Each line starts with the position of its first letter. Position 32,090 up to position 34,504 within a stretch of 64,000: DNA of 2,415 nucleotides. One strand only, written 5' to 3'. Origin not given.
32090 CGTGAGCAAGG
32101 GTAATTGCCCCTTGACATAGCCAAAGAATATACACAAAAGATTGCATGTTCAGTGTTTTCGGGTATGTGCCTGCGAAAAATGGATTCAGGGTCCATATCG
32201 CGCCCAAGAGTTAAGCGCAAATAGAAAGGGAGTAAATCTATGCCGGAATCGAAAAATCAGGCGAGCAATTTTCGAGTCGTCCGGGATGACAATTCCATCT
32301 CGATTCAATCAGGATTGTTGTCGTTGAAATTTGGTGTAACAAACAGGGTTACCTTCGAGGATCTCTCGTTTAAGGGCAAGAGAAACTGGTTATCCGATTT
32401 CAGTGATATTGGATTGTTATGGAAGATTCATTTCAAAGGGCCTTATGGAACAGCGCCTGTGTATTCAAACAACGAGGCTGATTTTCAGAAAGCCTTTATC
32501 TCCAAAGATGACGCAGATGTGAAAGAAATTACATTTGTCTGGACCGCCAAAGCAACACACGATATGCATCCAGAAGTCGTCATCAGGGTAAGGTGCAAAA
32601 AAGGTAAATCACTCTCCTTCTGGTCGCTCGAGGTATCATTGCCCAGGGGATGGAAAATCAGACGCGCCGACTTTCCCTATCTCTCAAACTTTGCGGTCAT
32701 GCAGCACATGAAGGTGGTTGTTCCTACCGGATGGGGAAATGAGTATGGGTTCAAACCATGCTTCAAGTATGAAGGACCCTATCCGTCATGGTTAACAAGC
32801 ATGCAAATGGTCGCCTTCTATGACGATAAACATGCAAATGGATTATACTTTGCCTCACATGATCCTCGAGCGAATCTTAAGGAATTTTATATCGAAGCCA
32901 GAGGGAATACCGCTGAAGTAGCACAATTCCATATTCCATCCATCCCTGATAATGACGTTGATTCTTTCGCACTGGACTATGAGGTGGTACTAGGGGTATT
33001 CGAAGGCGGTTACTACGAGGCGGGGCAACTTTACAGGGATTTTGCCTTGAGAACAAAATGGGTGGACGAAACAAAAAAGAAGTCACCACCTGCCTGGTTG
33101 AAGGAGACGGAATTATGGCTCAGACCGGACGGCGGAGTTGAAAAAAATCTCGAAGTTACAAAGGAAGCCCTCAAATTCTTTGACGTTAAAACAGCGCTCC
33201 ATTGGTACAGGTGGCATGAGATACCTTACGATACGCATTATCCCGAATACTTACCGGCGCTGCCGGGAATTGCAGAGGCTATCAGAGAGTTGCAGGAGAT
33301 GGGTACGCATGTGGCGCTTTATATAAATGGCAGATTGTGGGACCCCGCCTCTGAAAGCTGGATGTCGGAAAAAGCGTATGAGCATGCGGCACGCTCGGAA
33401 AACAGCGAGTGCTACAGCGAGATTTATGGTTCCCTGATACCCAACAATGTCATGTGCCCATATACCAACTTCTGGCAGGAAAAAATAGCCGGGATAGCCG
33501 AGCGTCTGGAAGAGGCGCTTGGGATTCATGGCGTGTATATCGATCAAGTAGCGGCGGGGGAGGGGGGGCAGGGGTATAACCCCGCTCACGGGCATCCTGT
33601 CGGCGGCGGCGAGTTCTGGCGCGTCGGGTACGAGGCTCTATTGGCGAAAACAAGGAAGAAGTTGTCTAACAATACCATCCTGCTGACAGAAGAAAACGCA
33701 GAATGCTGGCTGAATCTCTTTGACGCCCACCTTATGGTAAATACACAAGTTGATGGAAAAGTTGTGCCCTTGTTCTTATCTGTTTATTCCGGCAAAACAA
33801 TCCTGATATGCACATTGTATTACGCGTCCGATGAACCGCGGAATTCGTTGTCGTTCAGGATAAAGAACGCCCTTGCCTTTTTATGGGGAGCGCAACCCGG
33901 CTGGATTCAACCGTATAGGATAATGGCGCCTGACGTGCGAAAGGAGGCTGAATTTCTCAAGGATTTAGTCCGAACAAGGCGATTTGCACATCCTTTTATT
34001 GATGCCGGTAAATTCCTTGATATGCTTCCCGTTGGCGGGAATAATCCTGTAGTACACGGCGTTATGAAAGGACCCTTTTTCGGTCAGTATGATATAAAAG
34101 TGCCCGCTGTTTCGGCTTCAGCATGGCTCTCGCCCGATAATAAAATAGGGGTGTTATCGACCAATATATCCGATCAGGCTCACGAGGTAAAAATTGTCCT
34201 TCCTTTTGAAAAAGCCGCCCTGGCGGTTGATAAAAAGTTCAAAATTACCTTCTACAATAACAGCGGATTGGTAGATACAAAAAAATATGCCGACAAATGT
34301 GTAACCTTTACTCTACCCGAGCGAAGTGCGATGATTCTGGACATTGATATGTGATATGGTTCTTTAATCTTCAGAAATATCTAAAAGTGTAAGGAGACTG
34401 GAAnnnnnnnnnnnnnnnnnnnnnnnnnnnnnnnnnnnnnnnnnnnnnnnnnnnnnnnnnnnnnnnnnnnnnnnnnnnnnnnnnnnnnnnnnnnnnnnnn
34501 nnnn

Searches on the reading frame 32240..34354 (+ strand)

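Call 37: search_protein_families(library=pfam, proteins=[window:32240-34354:+], max_evalue=0.0001)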
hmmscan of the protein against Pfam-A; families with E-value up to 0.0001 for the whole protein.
window:32240-34354:+ (704 aa): 1 family
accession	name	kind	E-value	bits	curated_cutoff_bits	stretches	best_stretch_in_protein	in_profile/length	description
PF19773.5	DUF6259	-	7.4e-83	278.5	28.7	1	243-524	1-297/300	Domain of unknown function (DUF6259)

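Call 63: search_protein_families(library=ncbifam, proteins=[window:32240-34354:+], max_evalue=0.01)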
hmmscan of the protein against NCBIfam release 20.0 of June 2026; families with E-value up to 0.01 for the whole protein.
window:32240-34354:+ (704 aa): 0 families
